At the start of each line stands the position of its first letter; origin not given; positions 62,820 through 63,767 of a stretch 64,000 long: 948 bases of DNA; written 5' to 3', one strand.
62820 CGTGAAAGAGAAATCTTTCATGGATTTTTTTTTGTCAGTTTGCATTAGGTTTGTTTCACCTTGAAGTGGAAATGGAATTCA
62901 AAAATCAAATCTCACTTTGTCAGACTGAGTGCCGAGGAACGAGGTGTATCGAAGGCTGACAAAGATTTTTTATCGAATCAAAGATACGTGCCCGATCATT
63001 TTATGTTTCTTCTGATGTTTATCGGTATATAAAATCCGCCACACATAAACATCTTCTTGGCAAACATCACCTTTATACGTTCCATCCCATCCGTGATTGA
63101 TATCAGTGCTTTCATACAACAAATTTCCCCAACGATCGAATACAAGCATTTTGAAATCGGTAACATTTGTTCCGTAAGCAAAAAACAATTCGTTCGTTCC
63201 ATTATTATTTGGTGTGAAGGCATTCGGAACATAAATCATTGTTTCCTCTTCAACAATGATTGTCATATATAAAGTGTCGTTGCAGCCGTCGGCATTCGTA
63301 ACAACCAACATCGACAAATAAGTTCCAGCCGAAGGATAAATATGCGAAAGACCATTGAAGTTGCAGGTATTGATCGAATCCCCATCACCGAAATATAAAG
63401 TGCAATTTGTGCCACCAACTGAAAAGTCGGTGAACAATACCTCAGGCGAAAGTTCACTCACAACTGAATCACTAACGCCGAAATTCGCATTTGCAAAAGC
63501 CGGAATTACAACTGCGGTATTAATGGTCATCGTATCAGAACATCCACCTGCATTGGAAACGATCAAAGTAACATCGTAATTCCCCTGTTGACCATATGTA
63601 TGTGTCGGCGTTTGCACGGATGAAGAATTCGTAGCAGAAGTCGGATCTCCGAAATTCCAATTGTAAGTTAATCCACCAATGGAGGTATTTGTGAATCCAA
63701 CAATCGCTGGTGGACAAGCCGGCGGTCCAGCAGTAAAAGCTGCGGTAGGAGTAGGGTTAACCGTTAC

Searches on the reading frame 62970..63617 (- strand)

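Call 46: search_protein_families(library=pfam, proteins=[window:62970-63617:-], max_evalue=0.001)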
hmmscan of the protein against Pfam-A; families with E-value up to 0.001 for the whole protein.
window:62970-63617:- (215 aa): 3 families
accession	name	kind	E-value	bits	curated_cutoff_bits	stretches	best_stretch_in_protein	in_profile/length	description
PF13585.12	CHU_C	-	3.9e-16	59.4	27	1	129-206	2-81/86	CHU_C Type IX secretion signal domain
PF18911.6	PKD_4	-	3e-15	56.5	27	2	2-34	50-83/85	PKD domain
PF00801.26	PKD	-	6.9e-12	45.6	23.5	2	51-112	8-71/80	PKD domain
